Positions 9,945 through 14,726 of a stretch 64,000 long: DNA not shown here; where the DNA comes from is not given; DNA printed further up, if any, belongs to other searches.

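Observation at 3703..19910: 16-kb translationally coupled Hdr/Flx-like supercluster: candidate NAD(P)H-linked electron-bifurcating complex with duplicated, fused subunits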

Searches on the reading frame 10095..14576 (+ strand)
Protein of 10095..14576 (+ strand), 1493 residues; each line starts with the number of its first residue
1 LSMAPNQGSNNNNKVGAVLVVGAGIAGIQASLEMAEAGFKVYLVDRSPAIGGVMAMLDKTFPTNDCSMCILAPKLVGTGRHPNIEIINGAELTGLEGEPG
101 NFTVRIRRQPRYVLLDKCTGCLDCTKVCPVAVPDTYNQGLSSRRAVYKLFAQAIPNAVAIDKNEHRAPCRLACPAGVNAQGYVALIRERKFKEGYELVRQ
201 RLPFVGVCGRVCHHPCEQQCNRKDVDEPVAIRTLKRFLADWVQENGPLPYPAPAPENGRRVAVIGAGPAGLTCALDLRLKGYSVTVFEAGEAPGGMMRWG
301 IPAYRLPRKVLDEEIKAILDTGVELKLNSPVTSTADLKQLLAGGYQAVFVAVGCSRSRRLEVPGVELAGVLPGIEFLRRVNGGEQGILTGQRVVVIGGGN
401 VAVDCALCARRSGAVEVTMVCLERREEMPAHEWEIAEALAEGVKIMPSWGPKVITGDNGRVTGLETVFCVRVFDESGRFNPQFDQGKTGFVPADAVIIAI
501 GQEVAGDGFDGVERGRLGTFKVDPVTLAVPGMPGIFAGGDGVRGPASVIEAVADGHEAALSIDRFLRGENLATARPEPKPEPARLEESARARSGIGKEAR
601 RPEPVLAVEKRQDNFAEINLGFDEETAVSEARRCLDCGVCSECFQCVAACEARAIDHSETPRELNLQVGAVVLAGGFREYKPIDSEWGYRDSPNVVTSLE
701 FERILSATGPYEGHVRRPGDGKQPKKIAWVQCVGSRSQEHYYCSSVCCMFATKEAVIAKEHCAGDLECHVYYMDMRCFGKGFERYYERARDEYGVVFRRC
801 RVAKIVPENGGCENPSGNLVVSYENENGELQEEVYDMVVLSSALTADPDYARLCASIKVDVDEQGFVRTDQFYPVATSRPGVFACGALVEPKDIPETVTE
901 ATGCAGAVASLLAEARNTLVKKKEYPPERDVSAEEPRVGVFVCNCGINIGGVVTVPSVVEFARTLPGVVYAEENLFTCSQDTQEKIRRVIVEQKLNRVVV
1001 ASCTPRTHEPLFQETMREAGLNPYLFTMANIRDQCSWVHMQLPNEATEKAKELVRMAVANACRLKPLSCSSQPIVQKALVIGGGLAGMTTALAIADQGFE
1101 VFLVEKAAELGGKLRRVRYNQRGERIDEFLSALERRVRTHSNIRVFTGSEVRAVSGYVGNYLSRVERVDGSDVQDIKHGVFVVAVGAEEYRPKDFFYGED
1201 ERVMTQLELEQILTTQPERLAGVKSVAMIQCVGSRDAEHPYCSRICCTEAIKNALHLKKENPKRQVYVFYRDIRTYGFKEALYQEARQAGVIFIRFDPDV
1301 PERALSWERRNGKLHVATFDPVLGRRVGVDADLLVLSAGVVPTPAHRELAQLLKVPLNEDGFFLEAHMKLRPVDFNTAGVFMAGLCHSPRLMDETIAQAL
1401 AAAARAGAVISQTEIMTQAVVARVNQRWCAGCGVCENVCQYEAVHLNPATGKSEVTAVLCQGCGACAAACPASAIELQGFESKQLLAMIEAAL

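Call 4: search_protein_families(library=pfam, proteins=[window:10095-14576:+], max_evalue=0.001)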
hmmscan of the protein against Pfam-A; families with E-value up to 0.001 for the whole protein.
window:10095-14576:+ (1493 aa): 26 families (the best 25 are shown)
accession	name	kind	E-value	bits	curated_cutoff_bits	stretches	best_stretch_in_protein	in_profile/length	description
PF07992.20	Pyr_redox_2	-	1.4e-55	189.2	26.1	4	260-555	2-291/291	Pyridine nucleotide-disulphide oxidoreductase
PF13450.12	NAD_binding_8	-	2e-24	86.1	21.9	3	1080-1127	1-46/68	NAD(P)-binding Rossmann-like domain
PF14691.11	Fer4_20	-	3.1e-19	69.3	25.8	1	166-246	29-112/113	Dihydroprymidine dehydrogenase domain II, 4Fe-4S cluster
PF00890.30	FAD_binding_2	-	6.1e-19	68.9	20.4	3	1078-1114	2-38/414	FAD binding domain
PF01266.30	DAO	-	3.7e-18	66.6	27.9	2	260-295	1-37/353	FAD dependent oxidoreductase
PF12831.13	FAD_oxidored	-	8e-18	65.4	27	2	18-55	2-39/416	FAD dependent oxidoreductase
PF00070.33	Pyr_redox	-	7.3e-16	58.9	22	0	392-463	1-76/82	Pyridine nucleotide-disulphide oxidoreductase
PF03486.20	HI0933_like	-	1.2e-14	54.8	50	2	260-294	2-36/244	HI0933-like protein Rossmann domain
PF13738.12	Pyr_redox_3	-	2.1e-14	53.9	30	0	263-299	2-39/305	Pyridine nucleotide-disulphide oxidoreductase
PF01494.25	FAD_binding_3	-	8.9e-12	45.3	22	0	1078-1122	4-48/349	FAD binding domain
PF01134.28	GIDA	-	6.7e-11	42.3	22.1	0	18-47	2-29/391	Glucose inhibited division protein A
PF01946.23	Thi4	-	1.7e-10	41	26.2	1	261-320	20-78/235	Thi4 family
PF01593.30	Amino_oxidase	-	1.2e-08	35.1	19.8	0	1085-1135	1-49/443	Flavin containing amine oxidoreductase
PF13187.11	Fer4_9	-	2.3e-08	34.3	27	1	1429-1475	2-52/52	4Fe-4S dicluster domain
PF13241.12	NAD_binding_7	-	1.1e-07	32.8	22.1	0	388-426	5-45/104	Putative NAD(P)-binding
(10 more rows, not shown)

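Call 6: search_protein_families(library=ncbifam, proteins=[window:10095-14576:+], max_evalue=0.00001)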
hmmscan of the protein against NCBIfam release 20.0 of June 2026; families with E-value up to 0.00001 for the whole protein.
window:10095-14576:+ (1493 aa): 106 families (the best 25 are shown)
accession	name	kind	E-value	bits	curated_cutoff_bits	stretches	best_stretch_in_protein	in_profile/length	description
NF040770.1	hetero_SS_HdrA2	exception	8.9e-282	936.8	1100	4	1174-1492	314-640/777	CoB-CoM heterodisulfide reductase HdrA2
NF041778.1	hetero_SS_HdrA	equivalog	8.6e-204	678.6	1400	4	1174-1491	324-649/771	ferredoxin:CoB-CoM heterodisulfide reductase subunit HdrA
NF041891.1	hdrA_Methbact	equivalog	1.5e-186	621.9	1300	4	1171-1492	308-635/762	ferredoxin:CoB-CoM heterodisulfide reductase subunit HdrA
NF009410.0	PRK12771.1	subfamily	1.9e-169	564.9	516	1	161-670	42-544/566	NAD(P)-binding protein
NF009454.0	PRK12814.1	equivalog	6.7e-120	401.4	916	1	164-646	99-580/657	putative NADPH-dependent glutamate synthase small subunit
NF010590.0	PRK13984.1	equivalog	1.3e-108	363.8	946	1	169-569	198-609/611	putative oxidoreductase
NF009414.0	PRK12778.1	equivalog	3e-98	330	1103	1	167-567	337-750/752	bifunctional dihydroorotate dehydrogenase B NAD binding subunit/NADPH-dependent glutamate synthase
TIGR01316.1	gltA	equivalog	2.2e-96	323.4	471.75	1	164-566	33-449/449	NADPH-dependent glutamate synthase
TIGR03315.1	Se_ygfK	equivalog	1.8e-83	280.6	835.3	1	167-654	445-901/1012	putative selenate reductase subunit YgfK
TIGR01318.1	gltD_gamma_fam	subfamily_domain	6.3e-74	249.2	482.95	1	167-566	48-465/467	glutamate synthase, small subunit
NF045663.1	diclust_near_Sec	equivalog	4e-69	233.5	530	3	163-356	14-201/759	pyridine nucleotide-disulfide oxidoreductase/dicluster-binding protein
NF009409.0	PRK12770.1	subfamily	1e-66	225.4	343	1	253-569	13-353/360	putative glutamate synthase subunit beta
NF009413.0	PRK12775.1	equivalog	1.2e-64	218.7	1895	1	168-568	340-756/1006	putative trifunctional 2-polyprenylphenol hydroxylase/glutamate synthase subunit beta/ferritin domain-containing protein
NF009408.0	PRK12769.1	equivalog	6.3e-62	209.6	1003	1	162-567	229-652/659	formate-dependent uric acid utilization protein AegA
TIGR01317.1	GOGAT_sm_gam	subfamily_domain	1.3e-59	202.4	447.7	1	172-570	57-482/485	glutamate synthase small subunit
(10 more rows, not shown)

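Call 10: find_homologous_proteins(query=window:10095-14576:+, max_evalue=1e-20)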
Query window:10095-14576:+ (1493 aa): 7949 proteins with E <= 1e-20 among 8000 candidates; the best 120 are listed.
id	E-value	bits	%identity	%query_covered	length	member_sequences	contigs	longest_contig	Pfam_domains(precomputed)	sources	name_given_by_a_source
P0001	0.0e+0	3430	100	100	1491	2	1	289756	PF14697.12,PF13241.13,PF13450.13,PF07992.21,PF00070.34,PF03486.21,PF13484.12,PF12838.13,PF05834.19,PF01134.29,PF01494.26,PF12831.14,PF01946.24,PF01266.31,PF01593.31,PF14691.12,PF00890.31,PF00037.33,PF13738.13,PF01262.28,PF13187.12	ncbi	-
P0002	0.0e+0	2722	78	100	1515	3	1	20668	PF14697.12,PF13241.13,PF13450.13,PF07992.21,PF12837.13,PF00070.34,PF03486.21,PF13484.12,PF05834.19,PF01266.31,PF14691.12,PF00890.31,PF13738.13,PF13237.12,PF02737.25,PF12838.13,PF01134.29,PF01494.26,PF12831.14,PF01946.24,PF01593.31,PF00037.33,PF01262.28,PF13187.12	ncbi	-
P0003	0.0e+0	2487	74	99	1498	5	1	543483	PF14697.12,PF13241.13,PF13450.13,PF07992.21,PF12837.13,PF00070.34,PF03486.21,PF13484.12,PF05834.19,PF01266.31,PF14691.12,PF00890.31,PF13738.13,PF02737.25,PF12838.13,PF13454.13,PF01134.29,PF01494.26,PF12831.14,PF01946.24,PF01593.31,PF00037.33,PF01262.28,PF13187.12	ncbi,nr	ncbi:FAD-dependent oxidoreductase [candidate division WOR-3 bacterium]|nr:FAD-dependent oxidoreducta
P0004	0.0e+0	2463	72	98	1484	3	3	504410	PF14697.12,PF13241.13,PF13450.13,PF07992.21,PF00070.34,PF03486.21,PF13484.12,PF12838.13,PF13454.13,PF05834.19,PF01134.29,PF01494.26,PF12831.14,PF01946.24,PF01266.31,PF01593.31,PF14691.12,PF00890.31,PF00037.33,PF13738.13,PF01262.28,PF13187.12,PF02737.25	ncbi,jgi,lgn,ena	-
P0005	0.0e+0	2457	71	99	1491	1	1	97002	PF14697.12,PF00743.26,PF13241.13,PF13450.13,PF07992.21,PF00070.34,PF03486.21,PF13484.12,PF12838.13,PF05834.19,PF01134.29,PF01494.26,PF12831.14,PF01946.24,PF01266.31,PF01593.31,PF14691.12,PF00890.31,PF00037.33,PF13738.13,PF01262.28,PF13237.12,PF13187.12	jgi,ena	-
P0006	0.0e+0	2452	71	98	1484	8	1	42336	PF14697.12,PF13241.13,PF13450.13,PF07992.21,PF12837.13,PF00070.34,PF03486.21,PF13484.12,PF12838.13,PF05834.19,PF01134.29,PF01494.26,PF12831.14,PF01946.24,PF01266.31,PF01593.31,PF14691.12,PF00890.31,PF00037.33,PF13738.13,PF01262.28,PF13187.12,PF02737.25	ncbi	ncbi:MAG: FAD-dependent oxidoreductase [candidate division WOR-3 bacterium]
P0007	0.0e+0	2452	73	99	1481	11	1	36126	PF14697.12,PF13241.13,PF13450.13,PF07992.21,PF12837.13,PF00070.34,PF03486.21,PF13484.12,PF12838.13,PF01134.29,PF01494.26,PF12831.14,PF01946.24,PF01266.31,PF01593.31,PF14691.12,PF00890.31,PF00037.33,PF13738.13,PF01262.28,PF13237.12,PF13187.12,PF02737.25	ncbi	ncbi:MAG: FAD-dependent oxidoreductase [candidate division WOR-3 bacterium]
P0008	0.0e+0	2450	72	100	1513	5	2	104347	PF14697.12,PF13241.13,PF13450.13,PF07992.21,PF00070.34,PF03486.21,PF12838.13,PF01134.29,PF01494.26,PF12831.14,PF01946.24,PF01266.31,PF01593.31,PF14691.12,PF00890.31,PF13738.13,PF01262.28,PF13187.12,PF02737.25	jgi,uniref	uniref:FAD-binding protein n=1 Tax=candidate division WOR-3 bacterium TaxID=2052148 RepID=A0A7V3V049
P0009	0.0e+0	2448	72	100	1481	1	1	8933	PF14697.12,PF13241.13,PF13450.13,PF07992.21,PF12837.13,PF00070.34,PF03486.21,PF13484.12,PF12838.13,PF01134.29,PF01494.26,PF12831.14,PF01946.24,PF01266.31,PF01593.31,PF14691.12,PF00890.31,PF00037.33,PF13738.13,PF01262.28,PF13187.12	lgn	-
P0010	0.0e+0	2436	71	99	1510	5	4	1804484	PF14697.12,PF00743.26,PF13241.13,PF13450.13,PF07992.21,PF12837.13,PF00070.34,PF03486.21,PF13484.12,PF05834.19,PF01266.31,PF14691.12,PF00890.31,PF13738.13,PF02737.25,PF12838.13,PF13454.13,PF01134.29,PF01494.26,PF12831.14,PF01946.24,PF01593.31,PF00037.33,PF01262.28,PF13187.12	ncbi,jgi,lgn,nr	ncbi:MAG: FAD-dependent oxidoreductase [candidate division WOR-3 bacterium]|jgi:heterodisulfide redu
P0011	0.0e+0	2424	72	99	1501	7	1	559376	PF14697.12,PF13241.13,PF13450.13,PF07992.21,PF12837.13,PF00070.34,PF03486.21,PF12838.13,PF01134.29,PF01494.26,PF12831.14,PF01946.24,PF01266.31,PF01593.31,PF14691.12,PF00890.31,PF00037.33,PF13738.13,PF01262.28,PF13187.12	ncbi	ncbi:MAG: FAD-dependent oxidoreductase [candidate division WOR-3 bacterium]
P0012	0.0e+0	2415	72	99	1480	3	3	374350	PF14697.12,PF13241.13,PF13450.13,PF07992.21,PF12837.13,PF00070.34,PF03486.21,PF13484.12,PF01266.31,PF14691.12,PF00890.31,PF13738.13,PF13237.12,PF03721.21,PF02737.25,PF12838.13,PF13454.13,PF01134.29,PF01494.26,PF12831.14,PF01946.24,PF01593.31,PF00037.33,PF01262.28,PF13187.12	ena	-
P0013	0.0e+0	2395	71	98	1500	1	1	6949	PF14697.12,PF13241.13,PF13450.13,PF07992.21,PF12837.13,PF00070.34,PF03486.21,PF13484.12,PF05834.19,PF01266.31,PF14691.12,PF00890.31,PF13738.13,PF13237.12,PF02737.25,PF12838.13,PF01134.29,PF01494.26,PF12831.14,PF01946.24,PF01593.31,PF00037.33,PF01262.28,PF13187.12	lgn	-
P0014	0.0e+0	2382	69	98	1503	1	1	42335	PF14697.12,PF13241.13,PF13450.13,PF07992.21,PF12837.13,PF00070.34,PF03486.21,PF13484.12,PF12838.13,PF01134.29,PF01494.26,PF12831.14,PF01946.24,PF01266.31,PF01593.31,PF14691.12,PF00890.31,PF00037.33,PF13738.13,PF01262.28,PF13237.12,PF13187.12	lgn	-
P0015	0.0e+0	2381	69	100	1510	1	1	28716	PF14697.12,PF13450.13,PF07992.21,PF12837.13,PF00070.34,PF03486.21,PF12838.13,PF01134.29,PF01494.26,PF12831.14,PF01946.24,PF01266.31,PF01593.31,PF14691.12,PF00890.31,PF00037.33,PF13738.13,PF01262.28,PF13237.12,PF13187.12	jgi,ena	-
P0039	0.0e+0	2304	68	99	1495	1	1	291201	PF14697.12,PF13241.13,PF13450.13,PF07992.21,PF12837.13,PF00070.34,PF03486.21,PF12838.13,PF01134.29,PF01494.26,PF12831.14,PF01946.24,PF01266.31,PF01593.31,PF14691.12,PF00890.31,PF00037.33,PF13738.13,PF01262.28,PF13237.12,PF13187.12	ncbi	-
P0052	0.0e+0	2216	65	99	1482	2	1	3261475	PF14697.12,PF13241.13,PF13450.13,PF07992.21,PF12837.13,PF00070.34,PF03486.21,PF13484.12,PF12838.13,PF01134.29,PF01494.26,PF12831.14,PF01946.24,PF01266.31,PF01593.31,PF12797.13,PF14691.12,PF00890.31,PF00037.33,PF13738.13,PF01262.28,PF13237.12,PF13187.12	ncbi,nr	ncbi:MAG: FAD-dependent oxidoreductase [candidate division WOR-3 bacterium]|nr:MAG: FAD-dependent ox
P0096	0.0e+0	1721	49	79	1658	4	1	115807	PF14697.12,PF13241.13,PF13450.13,PF07992.21,PF12837.13,PF00070.34,PF03486.21,PF13484.12,PF01266.31,PF14691.12,PF00890.31,PF13738.13,PF25160.2,PF13237.12,PF12838.13,PF01134.29,PF01494.26,PF12831.14,PF01946.24,PF01593.31,PF12797.13,PF00037.33,PF01262.28,PF13187.12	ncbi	-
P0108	0.0e+0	1695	51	98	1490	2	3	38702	PF14697.12,PF13241.13,PF13450.13,PF07992.21,PF12837.13,PF00070.34,PF03486.21,PF12838.13,PF01134.29,PF01494.26,PF12831.14,PF01946.24,PF01266.31,PF01593.31,PF12797.13,PF14691.12,PF00890.31,PF00037.33,PF13738.13,PF01262.28,PF13237.12,PF13187.12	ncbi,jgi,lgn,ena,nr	ncbi:MAG: 4Fe-4S ferredoxin [Candidatus Cloacimonas sp. 4484_209]|nr:MAG: 4Fe-4S ferredoxin [Candida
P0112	0.0e+0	1682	51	98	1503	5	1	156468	PF14697.12,PF13241.13,PF13450.13,PF07992.21,PF12837.13,PF00070.34,PF03486.21,PF12838.13,PF01134.29,PF01494.26,PF12831.14,PF01946.24,PF01266.31,PF01593.31,PF14691.12,PF00890.31,PF00037.33,PF13738.13,PF01262.28,PF13237.12,PF13187.12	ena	-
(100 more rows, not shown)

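Call 12: find_encoding_contigs(protein=P0010, flank=10000, max_places=2)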
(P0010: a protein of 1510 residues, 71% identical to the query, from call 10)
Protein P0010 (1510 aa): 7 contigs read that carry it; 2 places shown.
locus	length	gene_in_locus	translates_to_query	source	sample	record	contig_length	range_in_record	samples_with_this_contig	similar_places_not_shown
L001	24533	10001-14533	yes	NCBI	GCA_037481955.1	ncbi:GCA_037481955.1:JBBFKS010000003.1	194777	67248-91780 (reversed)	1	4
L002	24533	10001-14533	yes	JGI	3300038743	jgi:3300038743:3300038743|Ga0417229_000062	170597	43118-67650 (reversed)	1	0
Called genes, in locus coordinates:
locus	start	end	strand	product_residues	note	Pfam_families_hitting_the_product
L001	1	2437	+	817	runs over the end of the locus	PF13884:Peptidase_S74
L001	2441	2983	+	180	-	PF13860:FlgD_ig (weak), PF18962:Por_Secre_tail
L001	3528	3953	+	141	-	PF02662:FlpD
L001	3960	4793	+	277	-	PF00037:Fer4 (faint), PF12797:Fer4_2 (faint), PF13187:Fer4_9 (faint), PF13746:Fer4_18 (faint), PF13183:Fer4_8 (weak)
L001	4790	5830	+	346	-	PF13534:Fer4_17 (faint), PF13187:Fer4_9 (faint), PF12838:Fer4_7 (faint), PF00037:Fer4 (faint), PF12797:Fer4_2 (faint), PF13183:Fer4_8 (faint), PF17179:Fer4_22, PF13746:Fer4_18 (weak), +1 more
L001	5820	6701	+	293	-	PF00175:NAD_binding_1, PF10418:DHODB_Fe-S_bind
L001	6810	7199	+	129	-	PF13183:Fer4_8, PF13187:Fer4_9 (weak), PF13534:Fer4_17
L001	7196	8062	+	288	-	PF02754:CCG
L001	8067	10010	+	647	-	PF07992:Pyr_redox_2 (weak), PF00890:FAD_binding_2 (weak), PF01134:GIDA (weak), PF01266:DAO (weak), PF12831:FAD_oxidored, PF13450:NAD_binding_8, PF12838:Fer4_7, PF14697:Fer4_21, +10 more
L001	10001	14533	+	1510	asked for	PF14691:Fer4_20, PF07992:Pyr_redox_2, PF13450:NAD_binding_8, PF07992:Pyr_redox_2, PF00890:FAD_binding_2, PF12831:FAD_oxidored, PF13450:NAD_binding_8, PF12838:Fer4_7, +21 more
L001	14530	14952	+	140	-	PF02662:FlpD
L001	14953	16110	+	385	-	PF04432:FrhB_FdhB_C (weak), PF00037:Fer4 (faint), PF13183:Fer4_8 (weak), PF13237:Fer4_10 (faint)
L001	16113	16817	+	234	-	PF25160:LdpA_Fe-S-bd (faint), PF12838:Fer4_7 (faint), PF13183:Fer4_8, PF13187:Fer4_9 (faint), PF13237:Fer4_10 (faint), PF13534:Fer4_17 (weak), PF13183:Fer4_8 (weak), PF13534:Fer4_17 (weak), +1 more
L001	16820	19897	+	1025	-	PF07992:Pyr_redox_2, PF12831:FAD_oxidored (weak), PF00037:Fer4 (weak), PF13738:Pyr_redox_3 (weak), PF00890:FAD_binding_2 (weak), PF01266:DAO (weak), PF07992:Pyr_redox_2, PF13450:NAD_binding_8, +11 more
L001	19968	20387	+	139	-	PF01951:Archease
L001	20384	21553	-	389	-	PF00266:Aminotran_5, PF01041:DegT_DnrJ_EryC1 (weak), PF01212:Beta_elim_lyase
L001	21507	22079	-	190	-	PF01252:Peptidase_A8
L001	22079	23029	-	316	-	PF18551:TackOD1, PF04471:Mrr_cat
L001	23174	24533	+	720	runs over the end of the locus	PF00317:Ribonuc_red_lgN, PF02867:Ribonuc_red_lgC, PF12637:TSCPD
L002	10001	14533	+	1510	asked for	PF14691:Fer4_20, PF07992:Pyr_redox_2, PF13450:NAD_binding_8, PF07992:Pyr_redox_2, PF00890:FAD_binding_2, PF12831:FAD_oxidored, PF13450:NAD_binding_8, PF12838:Fer4_7, +21 more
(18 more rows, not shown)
